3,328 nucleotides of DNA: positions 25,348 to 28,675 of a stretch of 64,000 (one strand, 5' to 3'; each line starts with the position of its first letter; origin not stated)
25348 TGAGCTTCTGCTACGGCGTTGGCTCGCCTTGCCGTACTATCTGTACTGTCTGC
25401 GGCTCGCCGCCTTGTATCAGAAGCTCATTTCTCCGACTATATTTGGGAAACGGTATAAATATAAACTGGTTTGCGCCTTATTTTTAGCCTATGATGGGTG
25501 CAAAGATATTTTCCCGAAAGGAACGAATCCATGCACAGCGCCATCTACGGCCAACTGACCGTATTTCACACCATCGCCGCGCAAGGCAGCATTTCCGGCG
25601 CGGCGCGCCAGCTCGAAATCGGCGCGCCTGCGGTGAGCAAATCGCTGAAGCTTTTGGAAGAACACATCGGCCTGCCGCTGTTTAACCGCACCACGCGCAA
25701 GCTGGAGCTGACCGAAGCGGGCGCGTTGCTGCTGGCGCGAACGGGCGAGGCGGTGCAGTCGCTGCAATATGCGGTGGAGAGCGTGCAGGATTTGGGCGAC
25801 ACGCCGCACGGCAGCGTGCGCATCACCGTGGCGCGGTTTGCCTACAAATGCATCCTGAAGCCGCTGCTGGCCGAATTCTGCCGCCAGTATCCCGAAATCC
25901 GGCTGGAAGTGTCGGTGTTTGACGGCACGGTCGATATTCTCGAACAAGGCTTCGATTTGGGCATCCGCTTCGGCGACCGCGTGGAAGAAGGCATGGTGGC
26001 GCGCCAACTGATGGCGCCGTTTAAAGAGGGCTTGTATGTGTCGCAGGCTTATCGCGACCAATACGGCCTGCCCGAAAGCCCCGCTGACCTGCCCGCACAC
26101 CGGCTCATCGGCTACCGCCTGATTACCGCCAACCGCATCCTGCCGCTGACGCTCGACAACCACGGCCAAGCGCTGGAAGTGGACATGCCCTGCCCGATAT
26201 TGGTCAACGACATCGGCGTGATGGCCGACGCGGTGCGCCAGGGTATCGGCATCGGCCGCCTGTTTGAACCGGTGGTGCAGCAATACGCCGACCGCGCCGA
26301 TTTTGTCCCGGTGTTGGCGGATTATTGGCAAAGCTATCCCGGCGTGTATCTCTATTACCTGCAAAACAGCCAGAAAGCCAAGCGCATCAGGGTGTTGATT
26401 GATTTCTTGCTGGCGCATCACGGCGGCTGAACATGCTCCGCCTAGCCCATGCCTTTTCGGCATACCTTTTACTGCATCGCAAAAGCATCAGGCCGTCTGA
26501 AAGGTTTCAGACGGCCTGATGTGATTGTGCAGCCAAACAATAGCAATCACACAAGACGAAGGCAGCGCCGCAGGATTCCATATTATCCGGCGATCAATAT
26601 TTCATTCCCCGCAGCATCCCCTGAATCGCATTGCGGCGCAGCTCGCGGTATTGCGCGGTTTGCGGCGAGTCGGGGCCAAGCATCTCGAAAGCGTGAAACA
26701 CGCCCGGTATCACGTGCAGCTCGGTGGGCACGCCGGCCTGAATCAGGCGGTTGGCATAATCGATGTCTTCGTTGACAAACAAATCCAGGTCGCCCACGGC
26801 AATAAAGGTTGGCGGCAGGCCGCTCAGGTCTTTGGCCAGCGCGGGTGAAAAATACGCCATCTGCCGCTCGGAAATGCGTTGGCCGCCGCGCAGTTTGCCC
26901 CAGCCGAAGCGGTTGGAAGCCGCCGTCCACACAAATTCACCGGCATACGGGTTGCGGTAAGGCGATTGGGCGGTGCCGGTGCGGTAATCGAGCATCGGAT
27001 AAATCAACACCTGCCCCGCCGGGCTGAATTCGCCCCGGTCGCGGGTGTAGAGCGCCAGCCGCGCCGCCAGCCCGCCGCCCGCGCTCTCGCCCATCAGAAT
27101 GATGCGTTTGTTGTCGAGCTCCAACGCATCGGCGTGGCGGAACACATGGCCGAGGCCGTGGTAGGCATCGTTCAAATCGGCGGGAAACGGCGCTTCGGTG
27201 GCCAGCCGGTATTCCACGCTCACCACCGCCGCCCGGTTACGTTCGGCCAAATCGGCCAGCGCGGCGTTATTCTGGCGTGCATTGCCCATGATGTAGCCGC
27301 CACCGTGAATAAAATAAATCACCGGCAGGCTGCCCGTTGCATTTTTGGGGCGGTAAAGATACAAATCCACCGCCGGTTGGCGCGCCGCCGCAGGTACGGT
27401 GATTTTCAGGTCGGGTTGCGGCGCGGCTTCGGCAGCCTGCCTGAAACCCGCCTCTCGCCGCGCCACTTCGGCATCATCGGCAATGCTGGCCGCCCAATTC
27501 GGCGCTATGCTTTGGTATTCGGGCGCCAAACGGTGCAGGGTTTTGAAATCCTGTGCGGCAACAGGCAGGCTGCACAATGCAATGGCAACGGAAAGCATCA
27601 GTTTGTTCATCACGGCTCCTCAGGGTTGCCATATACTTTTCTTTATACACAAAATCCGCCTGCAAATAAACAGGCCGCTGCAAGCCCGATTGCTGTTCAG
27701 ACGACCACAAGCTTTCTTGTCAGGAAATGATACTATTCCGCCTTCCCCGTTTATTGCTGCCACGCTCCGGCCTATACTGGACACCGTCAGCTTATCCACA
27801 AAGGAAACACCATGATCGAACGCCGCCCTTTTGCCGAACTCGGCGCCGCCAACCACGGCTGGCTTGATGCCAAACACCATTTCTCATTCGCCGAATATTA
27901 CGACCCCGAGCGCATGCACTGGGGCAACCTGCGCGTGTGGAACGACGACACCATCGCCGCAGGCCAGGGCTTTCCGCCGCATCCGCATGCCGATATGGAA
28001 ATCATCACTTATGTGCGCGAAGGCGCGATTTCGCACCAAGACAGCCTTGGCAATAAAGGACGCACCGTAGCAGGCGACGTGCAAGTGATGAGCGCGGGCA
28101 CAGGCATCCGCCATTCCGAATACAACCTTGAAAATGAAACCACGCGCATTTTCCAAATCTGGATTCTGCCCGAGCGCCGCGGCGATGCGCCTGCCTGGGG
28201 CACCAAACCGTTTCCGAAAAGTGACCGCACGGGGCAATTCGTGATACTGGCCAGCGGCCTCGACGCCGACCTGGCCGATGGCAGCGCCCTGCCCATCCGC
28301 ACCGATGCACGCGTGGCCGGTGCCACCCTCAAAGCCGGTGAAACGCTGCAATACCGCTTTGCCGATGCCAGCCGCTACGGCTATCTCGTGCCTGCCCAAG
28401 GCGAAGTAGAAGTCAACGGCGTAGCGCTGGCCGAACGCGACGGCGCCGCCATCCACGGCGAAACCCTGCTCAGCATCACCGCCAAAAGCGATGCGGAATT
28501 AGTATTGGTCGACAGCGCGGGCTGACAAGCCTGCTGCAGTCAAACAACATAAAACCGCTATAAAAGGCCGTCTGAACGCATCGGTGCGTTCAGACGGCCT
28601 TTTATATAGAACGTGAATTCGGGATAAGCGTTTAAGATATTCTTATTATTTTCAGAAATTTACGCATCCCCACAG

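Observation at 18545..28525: LysR-associated accessory cluster of redox and electrophile-detoxification enzymes, punctuated by MITEs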

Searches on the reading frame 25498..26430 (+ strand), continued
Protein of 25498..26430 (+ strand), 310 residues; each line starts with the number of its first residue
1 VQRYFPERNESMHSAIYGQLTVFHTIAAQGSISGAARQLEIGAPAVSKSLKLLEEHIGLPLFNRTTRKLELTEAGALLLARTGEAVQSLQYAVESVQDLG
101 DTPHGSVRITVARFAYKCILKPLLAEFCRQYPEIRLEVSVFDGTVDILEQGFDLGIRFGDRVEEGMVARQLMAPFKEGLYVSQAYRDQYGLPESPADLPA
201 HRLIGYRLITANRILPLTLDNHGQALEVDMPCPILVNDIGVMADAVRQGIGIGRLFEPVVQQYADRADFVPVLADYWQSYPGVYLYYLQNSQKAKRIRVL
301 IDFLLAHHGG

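Call 43: search_solved_structures(query=window:25531-26430:+, max_evalue=1e-10, show_alignments=1)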
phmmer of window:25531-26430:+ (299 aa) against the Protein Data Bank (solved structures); distinct sequences matched with E-value up to 1e-10: 11.
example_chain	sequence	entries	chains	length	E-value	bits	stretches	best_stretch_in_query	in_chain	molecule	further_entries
3hhg_A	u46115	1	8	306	4.7e-31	111.6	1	8-297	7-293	Transcriptional regulator, LysR family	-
3mz1_A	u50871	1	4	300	5.4e-30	108.1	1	12-294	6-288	Putative transcriptional regulator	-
3t1b_A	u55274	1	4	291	2.1e-24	89.7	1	8-297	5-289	Transcriptional regulator, LysR family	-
3szp_A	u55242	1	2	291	2.1e-24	89.7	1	8-297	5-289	Transcriptional regulator, LysR family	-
9hh1_A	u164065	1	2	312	1.6e-23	86.8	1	7-295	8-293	Transcriptional regulator, LysR family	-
5y2v_A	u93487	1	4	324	4e-16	62.6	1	4-129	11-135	Rubisco operon transcriptional regulator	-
5fhk_A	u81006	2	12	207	5e-14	55.7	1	94-296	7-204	LysR family transcriptional regulator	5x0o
5x0n_A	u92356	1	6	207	6.9e-14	55.2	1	94-296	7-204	LysR family transcriptional regulator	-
3hhf_B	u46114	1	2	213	1.3e-13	54.3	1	92-297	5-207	Transcriptional regulator, LysR family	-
8h3v_S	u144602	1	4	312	8.2e-12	48.4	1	8-150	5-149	NtcB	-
9bce_A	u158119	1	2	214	1.1e-11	48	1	94-294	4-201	Transcriptional regulator LysR family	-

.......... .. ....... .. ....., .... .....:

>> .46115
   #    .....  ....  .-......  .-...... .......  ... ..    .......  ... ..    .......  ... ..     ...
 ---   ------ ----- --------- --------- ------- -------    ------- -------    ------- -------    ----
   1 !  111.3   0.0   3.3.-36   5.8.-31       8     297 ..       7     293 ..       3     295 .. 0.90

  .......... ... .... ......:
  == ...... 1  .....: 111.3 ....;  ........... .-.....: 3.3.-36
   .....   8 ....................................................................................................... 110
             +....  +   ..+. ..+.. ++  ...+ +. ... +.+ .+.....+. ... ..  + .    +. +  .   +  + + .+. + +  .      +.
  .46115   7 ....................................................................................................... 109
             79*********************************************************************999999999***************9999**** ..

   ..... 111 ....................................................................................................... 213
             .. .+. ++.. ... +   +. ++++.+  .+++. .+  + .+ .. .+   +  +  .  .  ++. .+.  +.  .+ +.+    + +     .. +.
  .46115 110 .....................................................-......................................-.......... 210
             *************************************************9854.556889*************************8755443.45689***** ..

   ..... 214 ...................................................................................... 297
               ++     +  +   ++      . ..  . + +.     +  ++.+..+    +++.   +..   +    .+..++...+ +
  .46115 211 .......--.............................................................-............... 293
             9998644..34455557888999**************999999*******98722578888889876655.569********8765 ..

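Call 63: search_dna_similar(query=window:25531-26430:+, collection=plasmids, mode=protein, max_evalue=1e-60, max_rows=12)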
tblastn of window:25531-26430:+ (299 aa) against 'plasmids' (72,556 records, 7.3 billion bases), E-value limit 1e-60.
Records with a match: 11; places in all: 11; records where one place covers at least 80% of the query: 11.
Best place of each record, by identity: <60% 11.
By first word of the organism name: Vibrio 5; Enterobacter 2; Klebsiella 2; Escherichia 1; Chimaeribacter 1.
By predicted mobility (MOB-suite, as given by PLSDB): non-mobilizable 11.
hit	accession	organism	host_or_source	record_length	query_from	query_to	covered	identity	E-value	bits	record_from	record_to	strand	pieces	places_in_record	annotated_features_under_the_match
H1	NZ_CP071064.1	Enterobacter mori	Homo sapiens,ascites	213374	1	298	100%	59.1%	8e-109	353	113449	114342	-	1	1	LysR family transcriptional regulator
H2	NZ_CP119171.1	Enterobacter mori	Paris polyphylla,cell culture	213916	1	298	100%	59.1%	8e-109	353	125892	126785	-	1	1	LysR family transcriptional regulator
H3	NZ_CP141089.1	Escherichia coli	Homo sapiens,Infected Human Urine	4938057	1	298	100%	59.1%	1e-106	347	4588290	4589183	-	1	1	none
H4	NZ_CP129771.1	Klebsiella pneumoniae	Homo sapiens,whole organism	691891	1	296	99%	58.8%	6e-109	353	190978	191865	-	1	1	LysR family transcriptional regulator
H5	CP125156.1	Klebsiella pneumoniae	-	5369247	1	296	99%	58.8%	6e-109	353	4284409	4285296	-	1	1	LysR family transcriptional regulator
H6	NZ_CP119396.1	Chimaeribacter arupi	Homo sapiens,blood culture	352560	1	299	100%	57.2%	7e-107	348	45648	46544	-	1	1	LysR family transcriptional regulator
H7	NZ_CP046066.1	Vibrio sp. THAF191d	pure culture,Surface of a polyethylene ...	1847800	1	294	98%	52.7%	2e-97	320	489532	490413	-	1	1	none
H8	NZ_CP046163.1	Vibrio sp. THAF191c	pure culture,Surface of a polyethylene ...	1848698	1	294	98%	52.7%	2e-97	320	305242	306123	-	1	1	none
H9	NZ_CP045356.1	Vibrio sp. THAF64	pure culture,Surface of a sandy ...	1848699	1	294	98%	52.7%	2e-97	320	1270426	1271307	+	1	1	none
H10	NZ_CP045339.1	Vibrio sp. THAF190c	pure culture,Surface of a polyethylene ...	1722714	1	293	98%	52.6%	4e-94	311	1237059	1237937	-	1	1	none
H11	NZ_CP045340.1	Vibrio sp. THAF190c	pure culture,Surface of a polyethylene ...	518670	4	294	97%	51.5%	5e-88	293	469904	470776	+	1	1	LysR substrate-binding domain-containing protein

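Call 69: search_protein_families(library=pfam, proteins=[L020:5554-5862:-, L017:8018-8743:-], max_evalue=0.01)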
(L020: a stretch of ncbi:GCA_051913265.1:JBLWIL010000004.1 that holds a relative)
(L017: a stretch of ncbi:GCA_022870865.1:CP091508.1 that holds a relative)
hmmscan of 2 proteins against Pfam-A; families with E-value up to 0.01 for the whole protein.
L020:5554-5862:- (102 aa): 0 families

L017:8018-8743:- (241 aa): 1 family
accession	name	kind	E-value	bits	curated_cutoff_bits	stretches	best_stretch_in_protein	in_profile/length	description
PF03992.22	ABM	-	4.4e-31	107.3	23.1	2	132-208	1-77/78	Antibiotic biosynthesis monooxygenase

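Call 77: find_related_loci(query=A2, collection=metagenome_contigs, flank=7000)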
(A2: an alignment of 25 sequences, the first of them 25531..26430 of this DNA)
Query A2 (299 aa) in metagenome_contigs; peptide patterns used: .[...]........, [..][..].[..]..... (x = any residue, [..] = any of these).
600 stretches matched a pattern (row limit reached: there are more); 544 encode a relative of the query (tblastn E <= 1e-3); the best 80 are kept; 80 distinct loci.
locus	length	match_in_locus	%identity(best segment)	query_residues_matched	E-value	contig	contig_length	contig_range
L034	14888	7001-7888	72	1-296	8e-144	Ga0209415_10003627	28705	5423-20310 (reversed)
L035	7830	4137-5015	72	1-293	2e-142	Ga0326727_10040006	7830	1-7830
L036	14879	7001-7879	66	1-293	3e-134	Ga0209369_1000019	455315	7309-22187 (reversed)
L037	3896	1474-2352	67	1-293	1e-135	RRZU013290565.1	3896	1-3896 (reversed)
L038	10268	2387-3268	62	1-294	6e-127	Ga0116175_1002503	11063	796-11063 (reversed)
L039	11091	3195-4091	61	1-299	2e-123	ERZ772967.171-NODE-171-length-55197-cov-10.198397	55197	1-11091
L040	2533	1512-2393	62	1-294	9e-130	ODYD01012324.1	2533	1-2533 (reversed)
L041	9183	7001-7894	61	1-298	2e-123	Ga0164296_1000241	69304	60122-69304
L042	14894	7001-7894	59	1-298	1e-121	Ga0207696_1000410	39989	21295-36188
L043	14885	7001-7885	60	1-295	2e-121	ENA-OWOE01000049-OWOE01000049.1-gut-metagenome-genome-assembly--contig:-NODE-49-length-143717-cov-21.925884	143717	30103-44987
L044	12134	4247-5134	61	4-299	1e-121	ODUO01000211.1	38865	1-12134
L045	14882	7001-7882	61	1-294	3e-121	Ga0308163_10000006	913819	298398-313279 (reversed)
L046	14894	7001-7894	59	1-298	3e-121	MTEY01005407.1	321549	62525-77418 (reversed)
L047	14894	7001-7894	58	1-298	6e-121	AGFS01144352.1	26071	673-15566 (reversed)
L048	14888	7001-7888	58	1-296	4e-121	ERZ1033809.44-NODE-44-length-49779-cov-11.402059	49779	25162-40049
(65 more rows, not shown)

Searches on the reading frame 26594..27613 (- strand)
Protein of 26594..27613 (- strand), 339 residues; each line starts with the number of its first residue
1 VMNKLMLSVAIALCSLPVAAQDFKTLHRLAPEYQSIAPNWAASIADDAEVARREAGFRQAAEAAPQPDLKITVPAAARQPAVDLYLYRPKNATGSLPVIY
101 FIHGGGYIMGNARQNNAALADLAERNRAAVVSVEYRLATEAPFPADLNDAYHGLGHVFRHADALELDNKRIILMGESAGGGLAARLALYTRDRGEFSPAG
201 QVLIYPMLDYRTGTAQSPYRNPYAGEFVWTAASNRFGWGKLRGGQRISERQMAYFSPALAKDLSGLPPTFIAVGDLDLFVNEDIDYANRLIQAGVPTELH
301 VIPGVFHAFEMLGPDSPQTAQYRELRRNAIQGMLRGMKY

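Call 3: search_protein_families(library=pfam, proteins=[window:26594-27613:-])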
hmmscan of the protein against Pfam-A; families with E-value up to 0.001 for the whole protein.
window:26594-27613:- (339 aa): 7 families
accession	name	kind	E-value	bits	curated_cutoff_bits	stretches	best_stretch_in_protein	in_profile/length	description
PF07859.19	Abhydrolase_3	-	1.7e-57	195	25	1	100-310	2-209/210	alpha/beta hydrolase fold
PF20434.5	BD-FAE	-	4.3e-25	88.9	26.8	1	86-191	3-111/215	BD-FAE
PF00135.34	COesterase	-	1.3e-10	41.4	27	1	86-197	90-211/515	Carboxylesterase family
PF00561.26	Abhydrolase_1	-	1.9e-05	24.9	25.8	0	97-190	1-90/245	alpha/beta hydrolase fold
PF10340.15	Say1_Mug180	-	2.7e-05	23.6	21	1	93-211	119-238/374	Steryl acetyl hydrolase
PF12146.15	Hydrolase_4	-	0.00015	21.6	27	0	155-214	63-117/239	Serine aminopeptidase, S33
PF12697.13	Abhydrolase_6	-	0.00016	22.9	26.3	1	100-280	2-179/217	Alpha/beta hydrolase family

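Call 29: search_protein_families(library=ncbifam, proteins=[window:26594-27610:-], max_evalue=0.00001)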
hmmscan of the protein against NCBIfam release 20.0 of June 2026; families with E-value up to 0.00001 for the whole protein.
window:26594-27610:- (338 aa): 12 families
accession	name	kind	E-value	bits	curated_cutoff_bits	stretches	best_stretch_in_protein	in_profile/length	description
NF058653.1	LipP1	equivalog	4.5e-56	189.9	350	1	66-313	47-284/300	LipP1 family hormone-sensitive lipase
NF033149.0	CHL_hydrolase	equivalog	1.4e-42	145.7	500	1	75-309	57-285/310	chloramphenicol hydrolase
NF058651.1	GESAG_HSLs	subfamily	5e-35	121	430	1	49-317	24-279/296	GESAG motif subfamily hormone-sensitive lipase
NF007547.0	PRK10162.1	equivalog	8.2e-27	94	389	1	61-308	53-294/321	acetyl esterase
NF058649.1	GTSAG_HSLs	subfamily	1e-25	90.8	380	1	31-309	23-289/312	GTSAG motif subfamily hormone-sensitive lipase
NF058650.1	GCSAG_HSLs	subfamily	1.8e-15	57.3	410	1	97-318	87-298/314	GCSAG motif subfamily hormone-sensitive lipase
NF052620.1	AryltfaseLP1002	equivalog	2.6e-09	36.8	300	1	84-189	19-127/265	lp_1002 family arylesterase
NF052352.1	TriaclglyLipLipYMycb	equivalog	3e-09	36.5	450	1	168-316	257-385/397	triacylglycerol lipase LipY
NF042968.1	AcxylEst_AxeA1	equivalog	4.5e-09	35.1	700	1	69-211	25-161/459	acetylxylan esterase AxeA1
NF058665.1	HaHSL_fam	equivalog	2e-08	33.9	320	1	50-187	23-146/260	hormone-sensitive lipase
NF050058.1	e_dPHAscl_type1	hypoth_equivalog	1.8e-07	30.9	150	0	81-130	8-56/276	extracellular catalytic domain type 1 short-chain-length polyhydroxyalkanoate depolymerase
NF041902.1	pecacetest_PaeX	equivalog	1.8e-07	30.5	550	1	34-327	21-302/318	pectin acetylesterase PaeX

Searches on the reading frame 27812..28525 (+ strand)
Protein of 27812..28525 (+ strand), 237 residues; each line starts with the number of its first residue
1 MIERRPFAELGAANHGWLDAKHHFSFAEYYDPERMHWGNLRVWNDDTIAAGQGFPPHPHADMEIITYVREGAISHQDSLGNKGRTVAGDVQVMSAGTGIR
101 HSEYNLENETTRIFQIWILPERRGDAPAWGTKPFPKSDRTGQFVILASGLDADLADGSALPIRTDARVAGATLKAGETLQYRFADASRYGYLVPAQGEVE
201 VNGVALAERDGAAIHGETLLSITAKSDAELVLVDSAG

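Call 3: search_protein_families(library=pfam, proteins=[window:27812-28525:+])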
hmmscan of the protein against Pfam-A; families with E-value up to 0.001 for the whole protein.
window:27812-28525:+ (237 aa): 3 families
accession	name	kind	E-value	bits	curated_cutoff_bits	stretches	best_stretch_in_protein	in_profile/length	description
PF02678.22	Pirin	-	1e-36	125.6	26.1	1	12-118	10-108/108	Pirin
PF17954.7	Pirin_C_2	-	9.6e-18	64.6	22.9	1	157-234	9-85/86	Quercetinase C-terminal cupin domain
PF07883.17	Cupin_2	-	0.00051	20.1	27.2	0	47-115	4-68/70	Cupin domain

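Call 12: find_encoding_contigs(protein=window:27812-28525:+, flank=10000, max_places=10)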
Protein window:27812-28525:+ (237 aa): no gene with exactly this product is on record in the collection.

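Call 29: search_protein_families(library=ncbifam, proteins=[window:27812-28525:+], max_evalue=0.00001)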
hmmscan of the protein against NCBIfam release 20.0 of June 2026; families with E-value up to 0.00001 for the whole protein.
window:27812-28525:+ (237 aa): 0 families

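Call 83: search_solved_structures(query=window:27812-28525:+, max_evalue=1e-10)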
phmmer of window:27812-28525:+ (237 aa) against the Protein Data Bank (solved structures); distinct sequences matched with E-value up to 1e-10: 10.
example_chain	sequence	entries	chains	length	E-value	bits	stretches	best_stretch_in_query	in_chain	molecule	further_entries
6uts_A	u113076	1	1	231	1.3e-56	194.9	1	2-234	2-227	Quercetin 2,3-dioxygenase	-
1tq5_A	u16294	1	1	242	1.5e-56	194.7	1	2-234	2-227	Protein yhhW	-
2vec_A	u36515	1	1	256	1.5e-20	76.9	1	5-122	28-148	PIRIN-LIKE PROTEIN YHAK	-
4gul_A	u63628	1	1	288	1.4e-11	47.5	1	52-120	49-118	Pirin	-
1j1l_A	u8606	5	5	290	1.4e-11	47.5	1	52-120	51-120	Pirin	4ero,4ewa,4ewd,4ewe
6h1h_A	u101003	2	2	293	1.4e-11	47.5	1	52-120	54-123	Pirin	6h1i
3acl_A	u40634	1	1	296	1.5e-11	47.5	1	52-120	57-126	Pirin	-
6n0j_A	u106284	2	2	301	1.5e-11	47.4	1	52-120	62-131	Pirin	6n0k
4hlt_A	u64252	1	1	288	1.5e-11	47.4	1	52-120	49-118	Pirin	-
5jct_A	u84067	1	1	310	1.6e-11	47.3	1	52-120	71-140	Pirin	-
